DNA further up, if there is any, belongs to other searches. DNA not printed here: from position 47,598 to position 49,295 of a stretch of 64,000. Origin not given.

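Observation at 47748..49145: C5-cytosine methyltransferase with a four-fold tandemly repeated PxPTIT...EPF(I/L) segment, possibly multispecific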

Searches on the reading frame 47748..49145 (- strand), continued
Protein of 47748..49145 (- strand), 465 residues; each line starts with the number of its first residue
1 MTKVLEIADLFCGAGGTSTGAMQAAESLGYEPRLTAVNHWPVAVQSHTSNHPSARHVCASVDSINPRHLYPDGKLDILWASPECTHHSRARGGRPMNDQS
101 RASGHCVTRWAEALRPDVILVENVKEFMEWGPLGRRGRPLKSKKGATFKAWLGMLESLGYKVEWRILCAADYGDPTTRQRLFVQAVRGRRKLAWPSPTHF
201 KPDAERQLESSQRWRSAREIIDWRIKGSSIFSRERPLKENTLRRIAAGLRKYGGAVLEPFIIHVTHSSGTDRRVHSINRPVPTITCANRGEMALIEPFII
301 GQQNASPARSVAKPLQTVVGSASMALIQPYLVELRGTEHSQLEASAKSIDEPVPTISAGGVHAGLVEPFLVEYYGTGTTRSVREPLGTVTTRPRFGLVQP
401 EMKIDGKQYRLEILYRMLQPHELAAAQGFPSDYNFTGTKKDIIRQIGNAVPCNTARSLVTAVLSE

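Call 43: get_annotated_region(hit=H8, flank=3000)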
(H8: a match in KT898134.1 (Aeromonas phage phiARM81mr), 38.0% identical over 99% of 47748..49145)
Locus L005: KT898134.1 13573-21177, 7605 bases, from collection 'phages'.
description: Aeromonas phage phiARM81mr, complete genome.
organism: Aeromonas phage phiARM81mr (NCBI taxid 1754209)
taxonomy: Viruses; Duplodnaviria; Heunggongvirae; Uroviricota; Caudoviricetes
host: Aeromonas sp. ARM81; source: wastewater treatment plant; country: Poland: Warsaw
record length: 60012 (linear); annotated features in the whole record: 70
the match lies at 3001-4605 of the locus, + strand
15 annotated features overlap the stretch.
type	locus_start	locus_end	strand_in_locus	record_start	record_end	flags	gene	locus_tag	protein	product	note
CDS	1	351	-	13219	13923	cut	-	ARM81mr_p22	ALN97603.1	hypothetical protein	-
CDS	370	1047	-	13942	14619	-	-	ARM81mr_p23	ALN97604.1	CI repressor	XRE transcriptional regulator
CDS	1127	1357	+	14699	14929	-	-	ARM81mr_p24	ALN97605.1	Cro transcriptional regulator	-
CDS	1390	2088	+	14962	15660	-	-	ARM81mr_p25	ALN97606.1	antirepressor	DNA binding domain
CDS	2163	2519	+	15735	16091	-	-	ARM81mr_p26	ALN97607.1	hypothetical protein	-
CDS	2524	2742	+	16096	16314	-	-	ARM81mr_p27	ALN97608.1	hypothetical protein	-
CDS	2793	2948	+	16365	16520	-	-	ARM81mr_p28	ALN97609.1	hypothetical protein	-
CDS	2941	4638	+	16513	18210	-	-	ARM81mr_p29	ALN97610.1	C-5 cytosine-specific DNA methylase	-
CDS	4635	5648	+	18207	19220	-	-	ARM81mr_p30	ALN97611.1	replication protein O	-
CDS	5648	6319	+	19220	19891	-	-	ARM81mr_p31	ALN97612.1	replication protein P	-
CDS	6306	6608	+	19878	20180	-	-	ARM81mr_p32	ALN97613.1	hypothetical protein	-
CDS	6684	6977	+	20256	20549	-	-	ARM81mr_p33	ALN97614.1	hypothetical protein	-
CDS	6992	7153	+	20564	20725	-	-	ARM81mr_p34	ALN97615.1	hypothetical protein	-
CDS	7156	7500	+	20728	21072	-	-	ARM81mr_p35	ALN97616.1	hypothetical protein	-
CDS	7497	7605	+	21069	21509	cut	-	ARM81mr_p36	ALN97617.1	NinB DNA recombination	-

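Call 56: search_solved_structures(query=A1, max_evalue=0.00001, show_alignments=0)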
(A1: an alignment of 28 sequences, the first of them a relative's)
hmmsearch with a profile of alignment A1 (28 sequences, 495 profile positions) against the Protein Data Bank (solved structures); distinct sequences matched with E-value up to 0.00001: 41.
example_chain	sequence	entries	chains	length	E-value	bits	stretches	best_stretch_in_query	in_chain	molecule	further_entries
9ped_A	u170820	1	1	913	5.3e-17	65.3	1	439-484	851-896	DNA (cytosine-5)-methyltransferase 1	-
9m5u_A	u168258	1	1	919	5.4e-17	65.3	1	439-484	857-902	DNA (cytosine-5)-methyltransferase 1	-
9v4p_A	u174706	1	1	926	5.6e-17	65.3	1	439-484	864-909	DNA (cytosine-5)-methyltransferase 1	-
3g7u_A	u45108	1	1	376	7.3e-17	64.9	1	4-222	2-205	Cytosine-specific methyltransferase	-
5gut_A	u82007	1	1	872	1.2e-16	64.1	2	438-483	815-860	DNA (cytosine-5)-methyltransferase 1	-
3pt9_A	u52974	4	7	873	3.3e-16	62.7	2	438-483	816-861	DNA (cytosine-5)-methyltransferase 1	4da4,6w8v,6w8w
9peb_A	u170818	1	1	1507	3.3e-16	62.7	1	439-484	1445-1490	DNA (cytosine-5)-methyltransferase 1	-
9pec_A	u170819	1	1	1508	3.3e-16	62.7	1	439-484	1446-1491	DNA (cytosine-5)-methyltransferase 1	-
9m5x_A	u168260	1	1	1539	3.5e-16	62.6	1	439-484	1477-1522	DNA (cytosine-5)-methyltransferase 1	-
9v4o_A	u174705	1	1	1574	3.8e-16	62.5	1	439-484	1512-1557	DNA (cytosine-5)-methyltransferase 1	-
3pt6_A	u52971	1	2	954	4.3e-16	62.3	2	438-483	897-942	DNA (cytosine-5)-methyltransferase 1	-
5guv_A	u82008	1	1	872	6.8e-16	61.7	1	438-483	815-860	DNA (cytosine-5)-methyltransferase 1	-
3av4_A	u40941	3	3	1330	1.1e-15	61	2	438-483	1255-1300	DNA (cytosine-5)-methyltransferase 1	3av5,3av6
5wy1_A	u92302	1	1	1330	1.1e-15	61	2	438-483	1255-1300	DNA (cytosine-5)-methyltransferase 1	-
6x9i_A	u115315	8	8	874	1.5e-15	60.6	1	4-201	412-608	DNA (cytosine-5)-methyltransferase 1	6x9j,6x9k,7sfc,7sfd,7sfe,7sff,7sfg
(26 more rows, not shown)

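Call 65: find_encoding_contigs(protein=P0001, flank=3000, max_places=4)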
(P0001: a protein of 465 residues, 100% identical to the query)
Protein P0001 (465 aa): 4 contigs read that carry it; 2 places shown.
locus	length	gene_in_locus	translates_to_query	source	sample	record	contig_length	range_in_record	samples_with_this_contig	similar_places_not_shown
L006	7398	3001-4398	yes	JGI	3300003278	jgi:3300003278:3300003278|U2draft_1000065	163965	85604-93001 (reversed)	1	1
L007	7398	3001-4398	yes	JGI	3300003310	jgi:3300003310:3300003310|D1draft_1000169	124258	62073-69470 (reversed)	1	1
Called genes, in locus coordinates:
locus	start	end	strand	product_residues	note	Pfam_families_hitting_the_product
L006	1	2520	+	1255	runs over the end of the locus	-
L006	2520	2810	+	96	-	-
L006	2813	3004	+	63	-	-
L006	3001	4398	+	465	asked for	PF00145:DNA_methylase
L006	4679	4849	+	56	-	-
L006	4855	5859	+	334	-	PF01145:Band_7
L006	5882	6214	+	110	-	PF03819:MazG (weak)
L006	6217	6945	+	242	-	-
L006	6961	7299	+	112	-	-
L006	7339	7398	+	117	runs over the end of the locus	-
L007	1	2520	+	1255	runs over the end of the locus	-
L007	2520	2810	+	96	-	-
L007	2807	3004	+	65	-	-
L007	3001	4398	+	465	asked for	PF00145:DNA_methylase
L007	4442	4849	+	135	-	-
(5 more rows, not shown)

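Call 67: search_dna_similar(query=P0003, collection=phages, mode=protein, max_rows=40, max_evalue=1e-30)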
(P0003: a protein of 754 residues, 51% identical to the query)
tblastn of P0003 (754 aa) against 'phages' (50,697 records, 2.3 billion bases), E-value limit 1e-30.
Records with a match: 113; places in all: 113; records where one place covers at least 80% of the query: 2.
Best place of each record, by identity: <60% 113.
By first word of the organism name: Pseudomonas 29; Vibrio 20; Cellulophaga 7; Aeromonas 6; Rhizobium 4; Halobacterium 3; Escherichia 3; Pseudoalteromonas 3; Caulobacter 2; Microcystis 2; and 25 more.
By host as written in the record: - 24; Pseudomonas sp. 6; Pseudomonas aeruginosa 5; Caulobacter crescentus 2; Microcystis wesenbergii 2; Burkholderia gladioli 2; Halobacterium salinarum R1 2; Rhizobium leguminosarum strain F1 2; and 54 more.
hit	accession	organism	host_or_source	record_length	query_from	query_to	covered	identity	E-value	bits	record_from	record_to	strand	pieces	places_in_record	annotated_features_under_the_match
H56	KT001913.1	Caulobacter phage Sansa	Caulobacter crescentus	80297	28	718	92%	30.8%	7e-57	217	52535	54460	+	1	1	methyltransferase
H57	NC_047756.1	Caulobacter phage Sansa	Caulobacter crescentus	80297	28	718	92%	30.8%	7e-57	217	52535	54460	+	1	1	DNA methyltransferase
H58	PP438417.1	Microcystis phage Mwe-JY25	Microcystis wesenbergii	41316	2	464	61%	41.7%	4e-85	301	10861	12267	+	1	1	hypothetical protein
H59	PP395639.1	Microcystis phage Mwe-JY07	Microcystis wesenbergii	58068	2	464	61%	41.7%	4e-85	301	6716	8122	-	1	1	hypothetical protein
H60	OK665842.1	Burkholderia phage BgManors32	Burkholderia gladioli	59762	30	567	71%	33.6%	4e-62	233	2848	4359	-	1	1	C-5 cytosine-specific DNA methylase family protein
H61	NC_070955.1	Burkholderia phage BgManors32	Burkholderia gladioli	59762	30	567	71%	33.6%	4e-62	233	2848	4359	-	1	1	C-5 cytosine-specific DNA methylase family protein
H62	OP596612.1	Bradyrhizobium phage ppBdUSDA122-1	Bradyrhizobium diazoefficiens USDA 122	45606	2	427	56%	41.8%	2e-72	263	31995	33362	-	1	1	DNA cytosine methyltransferase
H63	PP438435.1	Dolichospermum phage Dfl-JY45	Dolichospermum flos-aquae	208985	5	467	61%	38.4%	2e-70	258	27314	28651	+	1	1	hypothetical protein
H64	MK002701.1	Halobacterium phage phiH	Halobacterium salinarum R1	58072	31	569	71%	32.8%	6e-56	214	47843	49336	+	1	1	dcm5: C-5 cytosine-specific DNA methylase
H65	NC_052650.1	Halobacterium phage phiH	Halobacterium salinarum R1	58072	31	569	71%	32.8%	6e-56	214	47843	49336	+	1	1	dcm5: DNA methyltransferase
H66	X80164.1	Halobacterium phage phiH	Halobacterium salinarium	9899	31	569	68%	33.8%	4e-52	231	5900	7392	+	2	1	dcm5b: cytosine methylase | dcm5a: cytosine methylase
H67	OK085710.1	Myxococcus phage Mx4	Myxococcus xanthus DZ1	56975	30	480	60%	38.4%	7e-65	241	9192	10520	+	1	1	hypothetical protein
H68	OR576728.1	Myxococcus phage Mx4 ts27htf-1hrm-1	Myxococcus sp.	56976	30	480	60%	38.4%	7e-65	241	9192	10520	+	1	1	hypothetical protein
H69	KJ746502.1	Rhizobium phage vB_RleM_PPF1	Rhizobium leguminosarum strain F1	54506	34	567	71%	31.6%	2e-58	222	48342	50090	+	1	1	C-5 cytosine-specific DNA methylase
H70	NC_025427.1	Rhizobium phage vB_RleM_PPF1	Rhizobium leguminosarum strain F1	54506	34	567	71%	31.6%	2e-58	222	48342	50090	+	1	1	DNA methyltransferase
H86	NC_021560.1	Rhizobium phage RR1-A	Rhizobium radiobacter P007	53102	28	519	65%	30.9%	2e-58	221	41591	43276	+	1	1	DNA cytosine methyltransferase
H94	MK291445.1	Paracoccus phage vB_PyeM_Pyei1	Paracoccus yeei CCUG 32053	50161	28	486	61%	32.0%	5e-59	223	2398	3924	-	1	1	DNA (cytosine-5-)-methyltransferase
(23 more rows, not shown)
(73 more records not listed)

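Call 68: get_annotated_region(hit=H86, flank=1500)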
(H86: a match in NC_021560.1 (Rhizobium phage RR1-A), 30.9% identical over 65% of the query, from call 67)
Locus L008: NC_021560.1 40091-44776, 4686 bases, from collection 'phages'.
description: Rhizobium phage RR1-A genomic sequence.
organism: Rhizobium phage RR1-A (NCBI taxid 929833)
taxonomy: Viruses; Duplodnaviria; Heunggongvirae; Uroviricota; Caudoviricetes
host: Rhizobium radiobacter P007; source: -; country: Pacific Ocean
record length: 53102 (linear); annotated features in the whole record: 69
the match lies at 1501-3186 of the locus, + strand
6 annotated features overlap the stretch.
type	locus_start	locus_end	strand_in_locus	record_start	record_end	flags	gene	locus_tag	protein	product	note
CDS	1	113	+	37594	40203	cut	-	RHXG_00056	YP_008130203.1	DNA methylase N-4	-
CDS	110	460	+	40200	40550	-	-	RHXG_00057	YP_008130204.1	hypothetical protein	-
CDS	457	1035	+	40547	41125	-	-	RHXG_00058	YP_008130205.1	hypothetical protein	-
CDS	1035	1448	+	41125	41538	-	-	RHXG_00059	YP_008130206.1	hypothetical protein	-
CDS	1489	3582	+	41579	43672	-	-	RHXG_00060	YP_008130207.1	DNA cytosine methyltransferase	-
CDS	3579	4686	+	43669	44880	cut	-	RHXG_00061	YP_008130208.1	phosphoadenosine phosphosulfate reductase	-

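Call 69: get_annotated_region(hit=H65, flank=1500)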
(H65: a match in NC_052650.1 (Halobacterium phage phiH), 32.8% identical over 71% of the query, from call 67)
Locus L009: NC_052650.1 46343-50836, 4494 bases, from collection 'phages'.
description: Halobacterium phage phiH variant phiH1, complete genome.
organism: Halobacterium phage phiH (NCBI taxid 169684)
taxonomy: Viruses; Duplodnaviria; Heunggongvirae; Uroviricota; Caudoviricetes; Vertoviridae; Myohalovirus; Myohalovirus phiH
host: Halobacterium salinarum R1; source: spontaneously lysed culture of infected host; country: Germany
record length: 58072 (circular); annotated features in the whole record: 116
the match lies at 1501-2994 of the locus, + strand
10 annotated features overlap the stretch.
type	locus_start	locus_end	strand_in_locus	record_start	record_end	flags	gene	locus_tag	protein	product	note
CDS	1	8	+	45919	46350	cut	-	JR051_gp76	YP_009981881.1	hypothetical protein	homolog of phiCh1_ORF71 and of Nmag_4223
CDS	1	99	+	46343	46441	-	-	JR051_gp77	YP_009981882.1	hypothetical protein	-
CDS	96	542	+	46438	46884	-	-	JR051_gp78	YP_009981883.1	CxxC motif protein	homolog of phiCh1_ORF73 and of Nmag_4225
CDS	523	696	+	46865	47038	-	-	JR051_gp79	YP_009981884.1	hypothetical protein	-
CDS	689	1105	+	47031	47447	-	-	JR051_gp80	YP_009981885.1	hypothetical protein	-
CDS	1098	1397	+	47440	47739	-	-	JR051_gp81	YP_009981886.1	nucleoside triphosphate pyrophosphohydrolase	homolog of C0618_05925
CDS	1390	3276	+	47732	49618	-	dcm5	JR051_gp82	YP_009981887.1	DNA methyltransferase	homolog of Nmag_4233; C-5 cytosine-specific DNA methylase Dcm5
CDS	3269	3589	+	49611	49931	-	-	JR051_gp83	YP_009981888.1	hypothetical protein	homolog of phiCh1_ORF81 and of Nmag_4234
CDS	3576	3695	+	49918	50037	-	-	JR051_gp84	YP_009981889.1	CxxC motif protein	-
CDS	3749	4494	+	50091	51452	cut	yhdJ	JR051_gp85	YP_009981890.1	DNA methyltransferase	homolog of phiCh1_ORF82 and of Nmag_4235; DNA methylase N-4/N-6 domain protein YhdJ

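Call 70: get_annotated_region(hit=H94, flank=1500)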
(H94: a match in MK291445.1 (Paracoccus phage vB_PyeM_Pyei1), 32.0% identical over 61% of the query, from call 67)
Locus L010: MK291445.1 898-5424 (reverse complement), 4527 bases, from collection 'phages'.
description: Paracoccus phage vB_PyeM_Pyei1, complete genome.
organism: Paracoccus phage vB_PyeM_Pyei1 (NCBI taxid 2500566)
taxonomy: Viruses; Duplodnaviria; Heunggongvirae; Uroviricota; Caudoviricetes
host: Paracoccus yeei CCUG 32053; source: -; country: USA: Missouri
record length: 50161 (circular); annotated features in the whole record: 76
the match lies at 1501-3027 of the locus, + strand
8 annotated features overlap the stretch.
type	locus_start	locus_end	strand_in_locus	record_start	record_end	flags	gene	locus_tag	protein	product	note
CDS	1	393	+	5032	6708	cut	-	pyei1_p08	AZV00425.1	helicase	-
CDS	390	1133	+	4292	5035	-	-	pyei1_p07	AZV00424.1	EaA-like protein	-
CDS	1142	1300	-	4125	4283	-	-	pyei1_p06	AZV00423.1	chaperone protein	chaperone protein DnaJ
CDS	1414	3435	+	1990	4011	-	-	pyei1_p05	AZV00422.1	DNA (cytosine-5-)-methyltransferase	-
CDS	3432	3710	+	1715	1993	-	-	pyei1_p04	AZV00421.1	hypothetical protein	-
CDS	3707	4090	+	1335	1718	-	-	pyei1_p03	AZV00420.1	hypothetical protein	-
CDS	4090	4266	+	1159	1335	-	-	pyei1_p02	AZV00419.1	hypothetical protein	-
CDS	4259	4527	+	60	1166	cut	-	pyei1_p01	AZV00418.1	integrase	tyrosine recombinase XerC/XerD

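Call 71: get_annotated_region(hit=H57, flank=1500)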
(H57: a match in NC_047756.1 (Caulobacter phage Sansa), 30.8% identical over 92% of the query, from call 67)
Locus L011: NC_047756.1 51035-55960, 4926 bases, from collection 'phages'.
description: Caulobacter phage Sansa, complete genome.
organism: Caulobacter phage Sansa (NCBI taxid 1675600)
taxonomy: Viruses; Duplodnaviria; Heunggongvirae; Uroviricota; Caudoviricetes; Sansavirus; Caulobacter virus Sansa
host: Caulobacter crescentus; source: -; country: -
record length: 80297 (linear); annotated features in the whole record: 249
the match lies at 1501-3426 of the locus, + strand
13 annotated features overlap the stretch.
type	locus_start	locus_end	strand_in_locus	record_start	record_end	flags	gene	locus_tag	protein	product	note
CDS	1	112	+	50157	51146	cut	-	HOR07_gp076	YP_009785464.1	hypothetical protein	-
regulatory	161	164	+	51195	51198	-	-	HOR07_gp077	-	ribosome_binding_site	-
CDS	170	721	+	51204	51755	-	-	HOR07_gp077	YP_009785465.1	nucleic acid-binding protein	-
regulatory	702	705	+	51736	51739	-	-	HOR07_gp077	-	ribosome_binding_site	-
CDS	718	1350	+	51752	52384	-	-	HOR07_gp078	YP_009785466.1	DNA methyltransferase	-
regulatory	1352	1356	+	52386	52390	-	-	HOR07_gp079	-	ribosome_binding_site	-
CDS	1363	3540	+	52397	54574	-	-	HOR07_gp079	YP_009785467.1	DNA methyltransferase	-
regulatory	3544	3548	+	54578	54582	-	-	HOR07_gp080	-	ribosome_binding_site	-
CDS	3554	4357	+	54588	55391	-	-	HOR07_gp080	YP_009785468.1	hypothetical protein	-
regulatory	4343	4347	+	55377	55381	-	-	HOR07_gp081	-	ribosome_binding_site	-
CDS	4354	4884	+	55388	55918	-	-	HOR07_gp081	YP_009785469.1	hypothetical protein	-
regulatory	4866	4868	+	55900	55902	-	-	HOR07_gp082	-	ribosome_binding_site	-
CDS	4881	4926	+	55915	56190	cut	-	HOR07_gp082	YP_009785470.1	hypothetical protein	-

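Call 73: predict_structure(alignment_id=A3)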
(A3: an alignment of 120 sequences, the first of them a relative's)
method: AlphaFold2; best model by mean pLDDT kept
length: 462 residues; sequences in the alignment: 120
mean_pLDDT: 81.5   pTM: 0.76
mean pLDDT of the five models: 81.5, 80.5, 80.3, 79.5, 75.2
residues with pLDDT >= 90: 242; 70-90: 107; 50-70: 65; < 50: 48
segments of 3 or more residues with pLDDT < 50: 85-93, 306-327, 381-390
pLDDT, mean of each block of 10 residues (from residue 1): 91 92 97 96 97 96 93 94 55 55 88 97 90 87 94 97 98 95 95 95 80 95 92 87 91 91 83 82 81 62 49 35 42 72 76 67 49 57 44 71 83 95 96 91 96 87 40
secondary structure, 60 per line:
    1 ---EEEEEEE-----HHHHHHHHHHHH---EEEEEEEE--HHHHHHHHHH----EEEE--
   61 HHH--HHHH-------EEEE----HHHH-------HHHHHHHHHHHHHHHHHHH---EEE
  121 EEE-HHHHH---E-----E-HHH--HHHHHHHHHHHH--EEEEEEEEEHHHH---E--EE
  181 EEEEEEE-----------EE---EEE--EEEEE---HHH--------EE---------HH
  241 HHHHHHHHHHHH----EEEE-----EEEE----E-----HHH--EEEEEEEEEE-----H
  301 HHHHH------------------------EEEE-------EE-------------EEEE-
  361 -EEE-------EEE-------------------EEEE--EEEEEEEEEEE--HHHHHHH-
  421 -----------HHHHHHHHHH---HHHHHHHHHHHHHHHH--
elements in order: E4-10 H16-27 E31-38 H41-50 E55-58 H66-69 E77-80 H85-88 H96-114 E118-123 H125-129 H146-157 E160-168 H169-172 E179-187 E204-206 E209-213 H239-252 E257-260 E266-269 E285-294 H300-305 E330-333 E356-359 E362-364 E372-374 E394-397 E400-410 H413-419 H432-441 H445-460

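Call 80: fold_search(model_id=the predicted structure, library=pdb)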
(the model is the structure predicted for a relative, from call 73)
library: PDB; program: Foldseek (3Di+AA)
matches with E <= 10: 1824; with E <= 0.001: 200
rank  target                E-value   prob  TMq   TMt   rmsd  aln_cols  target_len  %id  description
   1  9m5u_A                1.8e-16  1.00  0.48  0.29  16.6       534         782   18  Cryo-EM structure of Arabidopsis thaliana MET1 (aa:621-1534) in complex with hemimethylated DNA analog (released 2025-08-20)
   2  9v4o                  4.3e-16  1.00  0.47  0.21  17.3       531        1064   18  Cryo-EM structure of A. thaliana MET1 with bound SAH (released 2025-11-26)
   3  9ped_A                4.3e-16  1.00  0.46  0.28  20.0       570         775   16  Cryo-EM structure of Arabidopsis thaliana Met1 in complex with DNA (released 2025-10-22)
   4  9v4p_A                6.0e-16  1.00  0.49  0.30  17.4       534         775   19  Cryo-EM structure of A. thaliana MET1(610-1534) bound covalently to a hemi-mCpG DNA (released 2025-11-26)
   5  9peb                  1.9e-15  1.00  0.46  0.22  17.7       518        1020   19  Cryo-EM structure of Arabidopsis thaliana Met1 (released 2025-10-22)
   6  4da4_B                2.9e-15  1.00  0.49  0.28  19.2       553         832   17  Structure of mouse DNMT1 (731-1602) bound to hemimethylated CpG DNA (released 2012-02-22)
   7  9pec                  3.8e-15  1.00  0.42  0.29  20.9       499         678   18  Cryo-EM structure of Arabidopsis thaliana Met1 (RFTS free) (released 2025-10-22)
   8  7sfg_A                4.8e-15  1.00  0.47  0.28  19.8       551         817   18  Human DNMT1(729-1600) Bound to Zebularine-Containing 12mer dsDNA and Cofactor SAM (released 2022-03-30)
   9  9m5x                  5.1e-15  1.00  0.48  0.22  17.2       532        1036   19  Cryo-EM structure of Arabidopsis thaliana MET1 (released 2025-08-20)
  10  4yoc_A                6.1e-15  1.00  0.47  0.25  16.8       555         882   17  Crystal Structure of human DNMT1 and USP7/HAUSP complex (released 2015-05-27)
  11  8xqc_A                6.9e-15  1.00  0.47  0.27  17.4       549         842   17  Cryo-EM structure of human DNMT1 (aa:351-1616) in complex with ubiquitinated PAF15 and hemimethylated DNA analog (released 2025-01-15)
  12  3pt9                  7.7e-15  1.00  0.48  0.28  19.3       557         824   18  Crystal structure of mouse DNMT1(731-1602) in the free state (released 2010-12-29)
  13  4ft4_B                8.6e-15  1.00  0.49  0.33  15.8       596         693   14  crystal structure of Zea mays ZMET2 in complex H3(1-32)K9me2 peptide and SAH (released 2012-10-17)
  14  6w8v_B                8.6e-15  1.00  0.49  0.28  16.8       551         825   17  Crystal structure of mouse DNMT1 in complex with ACG DNA (released 2020-07-08)
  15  2i9k_A                9.2e-15  1.00  0.47  0.65  15.4       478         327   15  Engineered Extrahelical Base Destabilization Enhances Sequence Discrimination of DNA Methyltransferase M.HhaI (released 2006-10-10)
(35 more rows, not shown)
